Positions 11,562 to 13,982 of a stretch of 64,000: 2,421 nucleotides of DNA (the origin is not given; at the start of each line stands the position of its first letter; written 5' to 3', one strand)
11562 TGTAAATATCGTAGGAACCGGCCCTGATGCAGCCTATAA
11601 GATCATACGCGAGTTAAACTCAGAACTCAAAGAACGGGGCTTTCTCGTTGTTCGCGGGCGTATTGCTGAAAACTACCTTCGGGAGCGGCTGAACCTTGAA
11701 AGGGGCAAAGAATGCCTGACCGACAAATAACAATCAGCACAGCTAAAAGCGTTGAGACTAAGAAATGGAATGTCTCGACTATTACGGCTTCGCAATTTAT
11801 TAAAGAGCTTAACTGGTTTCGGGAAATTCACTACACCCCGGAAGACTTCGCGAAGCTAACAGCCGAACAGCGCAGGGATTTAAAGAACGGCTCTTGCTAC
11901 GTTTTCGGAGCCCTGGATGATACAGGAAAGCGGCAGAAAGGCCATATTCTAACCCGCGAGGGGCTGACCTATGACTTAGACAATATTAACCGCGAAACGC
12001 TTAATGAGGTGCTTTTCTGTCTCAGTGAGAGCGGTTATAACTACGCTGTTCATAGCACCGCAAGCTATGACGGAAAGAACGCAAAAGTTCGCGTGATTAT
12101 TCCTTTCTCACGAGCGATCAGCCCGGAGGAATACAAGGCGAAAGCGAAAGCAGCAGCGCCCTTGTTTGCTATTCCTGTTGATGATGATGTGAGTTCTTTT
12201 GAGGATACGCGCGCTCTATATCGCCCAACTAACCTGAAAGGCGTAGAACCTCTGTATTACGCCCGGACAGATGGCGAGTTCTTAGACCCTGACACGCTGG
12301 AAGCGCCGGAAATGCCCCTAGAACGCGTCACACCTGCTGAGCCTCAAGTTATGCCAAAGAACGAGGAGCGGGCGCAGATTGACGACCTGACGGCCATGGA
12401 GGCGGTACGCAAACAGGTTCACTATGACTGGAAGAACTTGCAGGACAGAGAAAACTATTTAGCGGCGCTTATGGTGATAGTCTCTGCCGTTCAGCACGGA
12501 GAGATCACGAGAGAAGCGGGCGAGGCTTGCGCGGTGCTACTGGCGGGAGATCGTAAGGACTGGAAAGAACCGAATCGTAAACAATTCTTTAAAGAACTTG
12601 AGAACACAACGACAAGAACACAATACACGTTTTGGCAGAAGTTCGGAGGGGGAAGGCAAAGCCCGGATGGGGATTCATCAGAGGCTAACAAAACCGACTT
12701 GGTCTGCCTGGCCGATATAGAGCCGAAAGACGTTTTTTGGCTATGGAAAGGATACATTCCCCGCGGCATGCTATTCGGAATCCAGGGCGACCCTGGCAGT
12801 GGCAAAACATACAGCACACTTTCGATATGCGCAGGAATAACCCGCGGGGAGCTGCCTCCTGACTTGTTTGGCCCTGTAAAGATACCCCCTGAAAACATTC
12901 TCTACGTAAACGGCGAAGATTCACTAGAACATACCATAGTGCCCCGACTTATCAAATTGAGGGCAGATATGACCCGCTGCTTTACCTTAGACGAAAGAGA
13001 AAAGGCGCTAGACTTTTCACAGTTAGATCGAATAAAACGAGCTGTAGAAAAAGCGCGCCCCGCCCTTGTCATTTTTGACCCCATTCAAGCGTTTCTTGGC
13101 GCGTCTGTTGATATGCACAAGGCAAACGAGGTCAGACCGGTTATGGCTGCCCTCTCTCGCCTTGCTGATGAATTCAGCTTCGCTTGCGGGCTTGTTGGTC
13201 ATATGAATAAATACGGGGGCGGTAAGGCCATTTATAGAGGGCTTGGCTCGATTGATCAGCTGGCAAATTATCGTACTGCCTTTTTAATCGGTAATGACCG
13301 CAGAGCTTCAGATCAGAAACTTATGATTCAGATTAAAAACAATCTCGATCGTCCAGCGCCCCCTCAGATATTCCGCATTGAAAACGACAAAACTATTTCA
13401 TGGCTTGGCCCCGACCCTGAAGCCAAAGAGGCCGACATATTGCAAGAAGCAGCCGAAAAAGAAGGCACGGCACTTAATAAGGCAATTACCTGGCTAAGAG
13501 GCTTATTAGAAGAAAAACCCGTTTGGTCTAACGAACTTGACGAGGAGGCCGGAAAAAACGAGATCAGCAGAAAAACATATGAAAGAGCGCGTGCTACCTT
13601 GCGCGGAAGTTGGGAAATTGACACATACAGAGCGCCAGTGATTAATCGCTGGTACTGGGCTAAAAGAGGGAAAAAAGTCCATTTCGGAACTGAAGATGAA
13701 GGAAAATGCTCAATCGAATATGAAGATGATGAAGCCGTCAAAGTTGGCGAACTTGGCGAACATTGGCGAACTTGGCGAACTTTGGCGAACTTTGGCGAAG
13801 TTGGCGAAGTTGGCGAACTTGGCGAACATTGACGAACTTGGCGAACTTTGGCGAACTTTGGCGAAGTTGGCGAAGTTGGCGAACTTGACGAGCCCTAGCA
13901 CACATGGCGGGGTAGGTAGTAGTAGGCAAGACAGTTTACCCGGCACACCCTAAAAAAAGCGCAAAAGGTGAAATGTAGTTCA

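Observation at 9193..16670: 7.5-kb satellite/PICI-like island inserted in the 3' end of a VanZ-like gene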

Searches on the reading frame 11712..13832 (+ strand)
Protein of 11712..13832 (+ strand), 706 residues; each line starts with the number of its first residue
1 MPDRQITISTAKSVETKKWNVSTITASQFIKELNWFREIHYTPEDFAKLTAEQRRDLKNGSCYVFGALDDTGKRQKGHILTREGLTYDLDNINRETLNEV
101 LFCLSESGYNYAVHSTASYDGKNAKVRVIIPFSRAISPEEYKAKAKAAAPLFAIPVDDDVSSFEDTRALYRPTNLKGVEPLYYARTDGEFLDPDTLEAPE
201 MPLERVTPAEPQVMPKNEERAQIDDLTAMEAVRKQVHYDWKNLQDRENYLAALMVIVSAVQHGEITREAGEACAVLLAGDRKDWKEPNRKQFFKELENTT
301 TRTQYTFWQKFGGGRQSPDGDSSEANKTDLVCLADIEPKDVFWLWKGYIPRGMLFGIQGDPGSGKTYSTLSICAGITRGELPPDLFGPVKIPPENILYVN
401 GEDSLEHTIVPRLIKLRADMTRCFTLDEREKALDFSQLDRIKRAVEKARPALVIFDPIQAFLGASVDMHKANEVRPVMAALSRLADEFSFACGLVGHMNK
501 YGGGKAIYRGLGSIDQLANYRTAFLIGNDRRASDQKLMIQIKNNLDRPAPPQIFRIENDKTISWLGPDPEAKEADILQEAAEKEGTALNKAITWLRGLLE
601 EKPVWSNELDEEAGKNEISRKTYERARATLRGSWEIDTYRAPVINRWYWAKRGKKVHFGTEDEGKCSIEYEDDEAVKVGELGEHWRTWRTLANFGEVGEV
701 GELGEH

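Call 6: search_protein_families(library=pfam, proteins=[window:11712-13832:+], max_evalue=0.01)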
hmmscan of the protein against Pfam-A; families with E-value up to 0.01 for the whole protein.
window:11712-13832:+ (706 aa): 1 family
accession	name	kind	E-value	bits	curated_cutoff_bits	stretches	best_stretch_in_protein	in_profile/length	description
PF13481.12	AAA_25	-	6e-24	85.2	27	1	337-501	18-193/195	AAA domain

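Call 11: search_protein_families(library=phrogs, proteins=[window:11712-13832:+], max_evalue=0.01)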
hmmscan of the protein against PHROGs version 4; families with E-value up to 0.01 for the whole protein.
window:11712-13832:+ (706 aa): 10 families
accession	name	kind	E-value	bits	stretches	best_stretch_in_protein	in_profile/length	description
phrog_256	-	DNA, RNA and nucleotide metabolism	2.4e-29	103.5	1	3-195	3-189/798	DNA helicase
phrog_9765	-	DNA, RNA and nucleotide metabolism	1.9e-25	90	1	2-196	15-206/939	DNA primase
phrog_3228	-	DNA, RNA and nucleotide metabolism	7.4e-15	55.3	1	9-173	9-180/766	replicative helicase-primase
phrog_10729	-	DNA, RNA and nucleotide metabolism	7.5e-09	35.4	1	343-544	390-594/722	DNA polymerase/primase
phrog_239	-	DNA, RNA and nucleotide metabolism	1.8e-07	31.5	1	317-520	316-549/801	DNA primase/helicase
phrog_3123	-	unknown function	2e-07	30.9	1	339-514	328-524/583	-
phrog_296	-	integration and excision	6.5e-05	22.8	0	527-655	504-616/626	DNA transposition protein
phrog_26214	-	unknown function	0.00016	21.4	1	352-502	55-185/420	-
phrog_906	-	DNA, RNA and nucleotide metabolism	0.00055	19.8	1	341-534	516-704/872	DNA polymerase/primase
phrog_25693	-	unknown function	0.0045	16.7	0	343-500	41-211/405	-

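Call 15: find_encoding_contigs(protein=window:11712-13832:+, flank=10000, max_places=10)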
Protein window:11712-13832:+ (706 aa): no gene with exactly this product is on record in the collection.

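Call 21: find_related_loci(query=window:11712-13832:+, collection=viral_contigs, flank=10000)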
Query window:11712-13832:+ (706 aa) in viral_contigs; peptide patterns used: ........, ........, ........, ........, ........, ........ (x = any residue, [..] = any of these).
4 stretches matched a pattern, but none encodes a relative of the query by tblastn (E <= 1e-3).

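Call 22: search_protein_families(library=padloc, proteins=[window:11712-13832:+], max_evalue=0.01)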
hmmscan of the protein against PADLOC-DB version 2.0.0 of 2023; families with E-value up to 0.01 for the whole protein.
window:11712-13832:+ (706 aa): 0 families

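Call 23: search_protein_families(library=ncbifam, proteins=[window:11712-13832:+], max_evalue=0.01)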
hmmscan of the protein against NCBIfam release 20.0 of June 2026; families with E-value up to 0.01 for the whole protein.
window:11712-13832:+ (706 aa): 1 family
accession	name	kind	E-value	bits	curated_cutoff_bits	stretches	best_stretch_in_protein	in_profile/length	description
TIGR00416.1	sms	equivalog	1.6e-08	33.8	403.05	1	347-502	89-225/454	DNA repair protein RadA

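Call 24: find_homologous_proteins(query=window:11712-13832:+, max_evalue=1e-10)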
Query window:11712-13832:+ (706 aa): 78 proteins with E <= 1e-10 among 8000 candidates.
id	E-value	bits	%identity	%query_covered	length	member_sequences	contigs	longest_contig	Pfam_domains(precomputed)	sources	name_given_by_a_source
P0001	0.0e+0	1523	96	97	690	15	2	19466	PF13481.13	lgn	-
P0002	1.3e-202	693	66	73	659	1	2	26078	PF03796.22,PF13481.13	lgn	-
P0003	2.5e-199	682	49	99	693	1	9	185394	PF13481.13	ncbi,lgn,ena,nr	ncbi:MAG: AAA family ATPase [Ruminococcaceae bacterium]|nr:AAA family ATPase [Oscillospiraceae bacte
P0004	1.1e-195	670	64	73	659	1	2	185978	PF03796.22,PF13481.13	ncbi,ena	-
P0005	4.1e-155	536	45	84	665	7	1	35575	PF13481.13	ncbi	-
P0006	2.5e-154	534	51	77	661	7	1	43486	PF03796.22,PF13481.13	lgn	-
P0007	3.7e-146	507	48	77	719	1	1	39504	PF13481.13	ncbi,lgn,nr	ncbi:MAG: AAA family ATPase [Clostridiales bacterium]|nr:AAA family ATPase [Clostridiales bacterium]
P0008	1.2e-102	363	50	52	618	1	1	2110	PF09250.17,PF13481.13,PF08708.17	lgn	-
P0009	3.2e-75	272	29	60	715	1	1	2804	PF13086.13,PF06745.20,PF03796.22,PF13662.13,PF13604.13,PF13401.13,PF13154.12,PF07728.21,PF07088.17,PF13155.13,PF05729.19,PF09848.16,PF13481.13,PF20720.4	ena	-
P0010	9.7e-71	257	32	71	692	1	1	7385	PF13481.13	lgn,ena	-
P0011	5.6e-55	205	40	43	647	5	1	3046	PF13481.13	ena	-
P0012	3.5e-51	193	40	34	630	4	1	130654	PF13155.13,PF13154.12,PF13481.13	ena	-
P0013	1.8e-50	190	37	45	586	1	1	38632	PF13481.13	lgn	-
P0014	2.7e-50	190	35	46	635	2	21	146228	PF06745.20,PF13155.13,PF03796.22,PF13401.13,PF13154.12,PF13481.13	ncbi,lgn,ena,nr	nr:AAA family ATPase [uncultured Lachnoclostridium sp.]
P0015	4.0e-50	189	37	44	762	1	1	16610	PF13481.13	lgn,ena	-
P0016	1.7e-49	187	38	34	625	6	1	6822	PF06745.20,PF13155.13,PF03796.22,PF13401.13,PF13154.12,PF13481.13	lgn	-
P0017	3.9e-49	186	35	45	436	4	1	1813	PF06745.20,PF13155.13,PF03796.22,PF13401.13,PF13481.13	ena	-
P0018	7.8e-49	185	34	45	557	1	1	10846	PF06745.20,PF13155.13,PF03796.22,PF13401.13,PF13481.13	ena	-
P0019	8.1e-49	185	36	43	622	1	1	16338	PF06745.20,PF13155.13,PF03796.22,PF13154.12,PF13362.13,PF13481.13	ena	-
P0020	9.5e-49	185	34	45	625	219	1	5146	PF06745.20,PF13155.13,PF03796.22,PF13401.13,PF13154.12,PF13481.13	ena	-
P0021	1.4e-48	184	35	43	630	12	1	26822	PF06745.20,PF13155.13,PF03796.22,PF13401.13,PF13154.12,PF13481.13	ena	-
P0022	1.5e-48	184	35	45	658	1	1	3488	PF06745.20,PF13155.13,PF03796.22,PF13401.13,PF13154.12,PF13481.13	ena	-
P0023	1.7e-48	184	36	43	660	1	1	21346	PF06745.20,PF13155.13,PF03796.22,PF13154.12,PF13481.13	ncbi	-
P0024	6.6e-48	182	35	51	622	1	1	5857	PF06745.20,PF13155.13,PF03796.22,PF13154.12,PF13362.13,PF13481.13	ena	-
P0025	8.5e-48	181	35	51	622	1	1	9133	PF06745.20,PF13155.13,PF03796.22,PF13154.12,PF13362.13,PF13481.13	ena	-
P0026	9.7e-48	181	35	51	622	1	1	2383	PF06745.20,PF13155.13,PF03796.22,PF13154.12,PF13362.13,PF13481.13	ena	-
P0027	1.0e-47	181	36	43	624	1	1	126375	PF06745.20,PF13155.13,PF03796.22,PF13154.12,PF13481.13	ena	-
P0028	1.4e-47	181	35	43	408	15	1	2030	PF06745.20,PF13155.13,PF03796.22,PF13401.13,PF13481.13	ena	-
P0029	1.9e-47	180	36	43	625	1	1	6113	PF06745.20,PF13155.13,PF03796.22,PF13401.13,PF13154.12,PF13481.13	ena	-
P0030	2.0e-47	180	35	44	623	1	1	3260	PF06745.20,PF13155.13,PF03796.22,PF13401.13,PF13154.12,PF13362.13,PF13481.13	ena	-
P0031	2.1e-47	180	36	44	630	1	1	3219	PF06745.20,PF13155.13,PF03796.22,PF13401.13,PF13154.12,PF13362.13,PF13481.13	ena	-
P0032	2.8e-47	180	34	43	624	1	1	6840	PF06745.20,PF13155.13,PF03796.22,PF13401.13,PF13154.12,PF13481.13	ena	-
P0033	3.6e-47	179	35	43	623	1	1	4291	PF06745.20,PF13155.13,PF03796.22,PF13401.13,PF13154.12,PF13481.13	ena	-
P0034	3.6e-47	179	36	44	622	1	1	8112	PF06745.20,PF13155.13,PF03796.22,PF13401.13,PF13154.12,PF13362.13,PF13481.13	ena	-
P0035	6.6e-47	178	35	43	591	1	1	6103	PF06745.20,PF13155.13,PF03796.22,PF13401.13,PF13154.12,PF13481.13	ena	-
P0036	8.7e-47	178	42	34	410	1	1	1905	PF06745.20,PF13401.13,PF13481.13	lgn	-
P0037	9.3e-47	178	42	34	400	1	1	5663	PF06745.20,PF13401.13,PF13481.13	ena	-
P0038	1.0e-46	178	34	50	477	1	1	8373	PF13481.13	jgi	-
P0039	1.3e-46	178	34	43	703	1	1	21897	PF06745.20,PF13155.13,PF03796.22,PF13401.13,PF13154.12,PF13481.13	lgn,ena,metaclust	metaclust:status=active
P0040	1.4e-46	177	41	34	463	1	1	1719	PF06745.20,PF13401.13,PF13481.13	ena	-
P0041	1.5e-46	177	32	50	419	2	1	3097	PF06745.20,PF03796.22,PF13401.13,PF13481.13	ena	-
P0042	2.7e-46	176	35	43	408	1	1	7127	PF06745.20,PF13155.13,PF03796.22,PF13401.13,PF13481.13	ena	-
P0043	5.3e-46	175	35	44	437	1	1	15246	PF06745.20,PF03796.22,PF02920.22,PF13481.13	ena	-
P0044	1.7e-45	174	34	43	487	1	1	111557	PF06745.20,PF13730.13,PF03796.22,PF13401.13,PF13481.13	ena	-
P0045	7.4e-45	172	34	50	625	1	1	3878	PF06745.20,PF13155.13,PF02534.21,PF13481.13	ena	-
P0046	2.0e-44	170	36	43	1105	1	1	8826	PF06745.20,PF13155.13,PF01935.24,PF11130.15,PF13154.12,PF13481.13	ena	-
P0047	3.0e-44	170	35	41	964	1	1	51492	PF06745.20,PF13155.13,PF03796.22,PF19044.7,PF01935.24,PF13401.13,PF13154.12,PF13481.13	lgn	-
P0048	4.4e-44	169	35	43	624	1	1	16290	PF06745.20,PF13155.13,PF03796.22,PF13154.12,PF13481.13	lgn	-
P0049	2.0e-43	167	35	46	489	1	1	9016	PF13481.13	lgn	-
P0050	8.3e-43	165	44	30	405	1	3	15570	PF06745.20,PF13401.13,PF13481.13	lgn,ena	-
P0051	7.6e-42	162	35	39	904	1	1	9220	PF07508.20,PF06745.20,PF13155.13,PF03796.22,PF14287.12,PF13408.13,PF13154.12,PF13481.13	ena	-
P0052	4.1e-41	159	39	31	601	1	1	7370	PF06745.20,PF13155.13,PF03796.22,PF13662.13,PF13154.12,PF13481.13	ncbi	-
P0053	7.6e-41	158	36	40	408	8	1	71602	PF06745.20,PF03796.22,PF13401.13,PF13481.13,PF18987.6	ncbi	ncbi:MAG: DUF5720 family protein [Flavonifractor plautii]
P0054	2.1e-40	157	33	42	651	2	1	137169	PF13481.13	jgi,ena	-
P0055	4.4e-39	153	39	34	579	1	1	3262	PF00772.27,PF13481.13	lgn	-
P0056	1.2e-38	151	37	34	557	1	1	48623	PF06745.20,PF16793.11,PF13481.13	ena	-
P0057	7.6e-37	145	32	52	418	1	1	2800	PF13155.13,PF13481.13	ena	-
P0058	1.6e-35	141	36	32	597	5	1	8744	PF01807.26,PF13481.13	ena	-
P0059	2.8e-33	133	36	34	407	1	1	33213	PF00239.27,PF13481.13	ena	-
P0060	1.9e-32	131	35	34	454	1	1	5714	PF13154.12,PF13481.13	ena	-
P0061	1.0e-27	115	35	34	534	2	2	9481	PF09250.17,PF13481.13,PF08708.17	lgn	-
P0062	5.0e-27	113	31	42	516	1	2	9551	PF13481.13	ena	-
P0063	1.6e-23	101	34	37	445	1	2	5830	PF13481.13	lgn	-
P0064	1.7e-23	101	32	45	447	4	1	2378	PF13481.13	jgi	-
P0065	2.3e-23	101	32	47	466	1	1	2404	PF13481.13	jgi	jgi:hypothetical protein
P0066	5.2e-23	99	29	43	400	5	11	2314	PF13481.13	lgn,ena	-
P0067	9.2e-23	99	30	45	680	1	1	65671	PF22763.2,PF13481.13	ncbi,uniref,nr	ncbi:AAA family ATPase [Acetobacterium wieringae]|uniref:phage NrS-1 polymerase family protein n=1 T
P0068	1.0e-22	98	35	27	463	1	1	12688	PF07508.20,PF00239.27,PF13481.13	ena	-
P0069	1.2e-22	98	32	35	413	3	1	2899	PF13481.13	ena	-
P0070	6.3e-22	96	34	27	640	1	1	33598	PF00512.32,PF13481.13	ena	-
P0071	1.0e-21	95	29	39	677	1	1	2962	PF13481.13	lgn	-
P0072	3.2e-21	94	30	47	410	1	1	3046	PF13481.13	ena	-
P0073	1.5e-20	91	30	33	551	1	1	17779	PF19481.4,PF13481.13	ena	-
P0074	3.9e-19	87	31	33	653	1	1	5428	PF22763.2,PF13481.13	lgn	-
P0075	9.5e-19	85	28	49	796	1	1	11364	PF13481.13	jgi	jgi:hypothetical protein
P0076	2.2e-18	84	33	31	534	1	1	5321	PF13481.13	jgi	jgi:hypothetical protein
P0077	1.6e-16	78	30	37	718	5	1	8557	PF13481.13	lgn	-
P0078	3.1e-14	70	30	49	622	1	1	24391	PF09250.17,PF13481.13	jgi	jgi:putative DNA primase/helicase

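Call 25: find_encoding_contigs(protein=P0003, flank=10000, max_places=3)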
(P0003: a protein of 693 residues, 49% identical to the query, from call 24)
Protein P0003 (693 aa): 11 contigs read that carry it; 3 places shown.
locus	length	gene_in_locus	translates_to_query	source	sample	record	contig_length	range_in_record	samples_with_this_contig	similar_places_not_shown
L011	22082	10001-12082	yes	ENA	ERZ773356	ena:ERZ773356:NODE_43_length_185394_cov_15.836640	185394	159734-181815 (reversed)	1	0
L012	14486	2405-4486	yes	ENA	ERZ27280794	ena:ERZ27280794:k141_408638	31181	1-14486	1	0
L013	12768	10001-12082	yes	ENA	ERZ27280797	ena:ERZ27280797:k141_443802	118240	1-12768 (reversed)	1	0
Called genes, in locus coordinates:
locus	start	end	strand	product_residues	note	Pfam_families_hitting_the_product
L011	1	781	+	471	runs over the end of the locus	PF03616:Glt_symporter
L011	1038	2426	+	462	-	PF00682:HMGL-like, PF02436:PYC_OADA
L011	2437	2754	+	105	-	PF04277:OAD_gamma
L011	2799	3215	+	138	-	PF25973:BSH_CzcB (faint), PF25984:BSH_YknX (faint), PF00364:Biotin_lipoyl, PF25917:BSH_RND, PF25997:BSH_YhbJ (weak)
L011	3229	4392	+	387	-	PF03977:OAD_beta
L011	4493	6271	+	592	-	PF17297:PEPCK_N, PF00821:PEPCK_GTP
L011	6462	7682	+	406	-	PF01841:Transglut_core (weak)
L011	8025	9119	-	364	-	PF14657:Arm-DNA-bind_4, PF14659:Phage_int_SAM_3, PF00589:Phage_integrase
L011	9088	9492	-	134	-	PF01381:HTH_3, PF12844:HTH_19, PF13560:HTH_31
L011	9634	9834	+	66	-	PF01381:HTH_3 (weak), PF13443:HTH_26, PF12844:HTH_19 (weak)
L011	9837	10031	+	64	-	-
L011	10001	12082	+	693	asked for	PF13481:AAA_25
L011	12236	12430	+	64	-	-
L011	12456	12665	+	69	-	-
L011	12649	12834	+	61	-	-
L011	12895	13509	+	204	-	-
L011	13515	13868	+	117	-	-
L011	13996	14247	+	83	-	-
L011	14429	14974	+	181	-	-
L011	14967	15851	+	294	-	-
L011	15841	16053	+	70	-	-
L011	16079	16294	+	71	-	-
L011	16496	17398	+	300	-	PF00929:RNase_T, PF00533:BRCT (faint)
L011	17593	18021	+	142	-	PF07638:Sigma70_ECF (weak), PF07374:DUF1492 (weak), PF04545:Sigma70_r4 (weak)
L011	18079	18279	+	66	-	-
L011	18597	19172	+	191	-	PF00881:Nitroreductase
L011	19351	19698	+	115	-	-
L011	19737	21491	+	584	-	PF16697:Yop-YscD_cpl, PF00498:FHA, PF01098:FTSW_RODA_SPOVE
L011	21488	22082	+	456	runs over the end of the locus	PF00905:Transpeptidase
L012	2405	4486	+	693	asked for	PF13481:AAA_25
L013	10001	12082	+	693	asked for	PF13481:AAA_25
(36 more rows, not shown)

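Call 26: find_encoding_contigs(protein=P0004, flank=10000, max_places=2)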
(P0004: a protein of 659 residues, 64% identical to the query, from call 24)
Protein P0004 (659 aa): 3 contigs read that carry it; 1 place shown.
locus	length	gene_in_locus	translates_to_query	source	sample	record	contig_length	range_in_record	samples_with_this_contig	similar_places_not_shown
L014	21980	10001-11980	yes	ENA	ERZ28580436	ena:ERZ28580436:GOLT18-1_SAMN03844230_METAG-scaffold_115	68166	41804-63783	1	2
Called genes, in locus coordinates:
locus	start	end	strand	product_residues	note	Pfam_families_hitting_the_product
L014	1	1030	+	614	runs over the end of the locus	PF00009:GTP_EFTU, PF01926:MMR_HSR1 (weak), PF22042:EF-G_D2, PF03144:GTP_EFTU_D2, PF00679:EFG_C, PF21018:BipA_C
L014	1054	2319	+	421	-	PF02618:YceG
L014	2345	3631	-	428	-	PF01594:AI-2E_transport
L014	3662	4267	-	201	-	-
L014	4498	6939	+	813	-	PF00343:Phosphorylase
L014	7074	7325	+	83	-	PF02229:PC4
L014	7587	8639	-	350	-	PF14657:Arm-DNA-bind_4 (weak), PF14659:Phage_int_SAM_3, PF00589:Phage_integrase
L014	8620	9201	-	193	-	PF01381:HTH_3, PF12844:HTH_19, PF13443:HTH_26 (weak), PF13560:HTH_31 (weak)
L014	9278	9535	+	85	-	PF13443:HTH_26 (weak), PF13560:HTH_31 (weak), PF01381:HTH_3, PF07022:Phage_CI_repr (weak)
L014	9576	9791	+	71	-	-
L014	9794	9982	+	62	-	-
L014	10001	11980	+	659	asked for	PF13481:AAA_25, PF03796:DnaB_C (faint)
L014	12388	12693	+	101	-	-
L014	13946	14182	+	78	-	PF13443:HTH_26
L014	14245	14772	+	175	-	-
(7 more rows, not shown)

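Call 27: find_encoding_contigs(protein=P0005, flank=10000, max_places=2)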
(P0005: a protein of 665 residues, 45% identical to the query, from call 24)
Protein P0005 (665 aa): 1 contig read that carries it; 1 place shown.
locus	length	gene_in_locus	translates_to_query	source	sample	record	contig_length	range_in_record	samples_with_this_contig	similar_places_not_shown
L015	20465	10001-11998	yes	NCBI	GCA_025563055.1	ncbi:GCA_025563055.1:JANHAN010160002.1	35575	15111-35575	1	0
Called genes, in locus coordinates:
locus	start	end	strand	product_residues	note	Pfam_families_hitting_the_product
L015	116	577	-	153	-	-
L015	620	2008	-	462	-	PF19289:PmbA_TldD_3rd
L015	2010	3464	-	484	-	PF01523:PmbA_TldD_1st, PF19289:PmbA_TldD_3rd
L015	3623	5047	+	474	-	PF05977:MFS_3, PF07690:MFS_1, PF05977:MFS_3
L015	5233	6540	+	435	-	PF03952:Enolase_N, PF00113:Enolase_C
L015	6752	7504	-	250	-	PF00106:adh_short, PF01370:Epimerase (weak), PF08659:KR, PF13561:adh_short_C2, PF23441:SDR (weak)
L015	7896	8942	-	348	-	PF14657:Arm-DNA-bind_4, PF14659:Phage_int_SAM_3, PF00589:Phage_integrase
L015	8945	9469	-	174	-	PF12844:HTH_19, PF13560:HTH_31, PF01381:HTH_3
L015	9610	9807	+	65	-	PF13560:HTH_31 (weak), PF13443:HTH_26 (weak), PF01381:HTH_3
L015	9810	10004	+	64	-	-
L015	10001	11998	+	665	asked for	PF13481:AAA_25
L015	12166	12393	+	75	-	-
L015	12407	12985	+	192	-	-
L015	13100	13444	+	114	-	-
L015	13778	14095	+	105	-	PF05119:Terminase_4 (weak)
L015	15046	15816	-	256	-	PF01925:TauE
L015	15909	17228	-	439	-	PF03577:Peptidase_C69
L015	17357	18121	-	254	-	PF12773:DZR (faint), PF14471:DUF4428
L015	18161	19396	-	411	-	-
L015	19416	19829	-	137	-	-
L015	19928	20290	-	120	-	-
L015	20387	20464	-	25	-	?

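Call 42: search_protein_families(library=pfam, proteins=[L011:17593-18021:+, L015:13778-14095:+], max_evalue=5)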
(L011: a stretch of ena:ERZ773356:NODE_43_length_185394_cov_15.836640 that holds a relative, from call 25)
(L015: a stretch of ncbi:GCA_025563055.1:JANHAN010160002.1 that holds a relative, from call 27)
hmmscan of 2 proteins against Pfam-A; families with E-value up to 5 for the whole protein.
L011:17593-18021:+ (142 aa): 8 families
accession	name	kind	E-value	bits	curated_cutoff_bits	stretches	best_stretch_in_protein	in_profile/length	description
PF04545.22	Sigma70_r4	-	5.1e-06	26.3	24.1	1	95-132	11-48/50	Sigma-70, region 4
PF07374.17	DUF1492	-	1.7e-05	25.4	21.5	1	57-133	24-100/100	Protein of unknown function (DUF1492)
PF07638.17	Sigma70_ECF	-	1.7e-05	25.2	21.1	1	63-127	117-174/185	ECF sigma factor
PF08281.18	Sigma70_r4_2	-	0.00011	22.2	25.7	1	92-130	14-52/54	Sigma-70, region 4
PF23531.1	Microp_apicomplexa_17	-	0.03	15.3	27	1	75-139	39-102/110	Apicomplexa microprotein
PF13384.12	HTH_23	-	0.054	13.8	24.6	1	101-125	14-38/50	Homeodomain-like domain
PF22233.2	PhyR_sigma-like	-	0.08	13.2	27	1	108-133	23-48/50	Response regulator PhyR, sigma-like domain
PF11488.14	Lge1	-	0.32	11.6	25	1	4-38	19-53/71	Transcriptional regulatory protein LGE1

L015:13778-14095:+ (105 aa): 1 family
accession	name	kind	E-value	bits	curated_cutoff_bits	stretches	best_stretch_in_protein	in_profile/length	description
PF05119.17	Terminase_4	-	3.8e-07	30.9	24.7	1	10-92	6-85/98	Phage terminase, small subunit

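Call 57: find_related_loci(query=A3, collection=genome_contigs, flank=10000)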
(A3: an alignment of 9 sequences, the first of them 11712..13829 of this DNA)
Query A3 (706 aa) in genome_contigs; peptide patterns used: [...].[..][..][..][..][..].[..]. (x = any residue, [..] = any of these).
13 stretches matched a pattern; 3 encode a relative of the query (tblastn E <= 1e-3); 3 distinct loci.
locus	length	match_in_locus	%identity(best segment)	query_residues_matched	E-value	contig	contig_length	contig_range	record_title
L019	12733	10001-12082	49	4-687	0e+0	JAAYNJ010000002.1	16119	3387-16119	MAG: Oscillospiraceae bacterium isolate AS21ysBPME_137 22096_AS21, whole genome shotgun sequence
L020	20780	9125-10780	48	1-545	1e-148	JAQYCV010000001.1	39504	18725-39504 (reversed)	MAG: Clostridiales bacterium isolate SUG1750 k141_3140542, whole genome shotgun sequence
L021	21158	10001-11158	35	1-380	3e-62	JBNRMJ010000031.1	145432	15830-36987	MAG: Fastidiosipilaceae bacterium isolate UACHl04 k127_676217, whole genome shotgun sequence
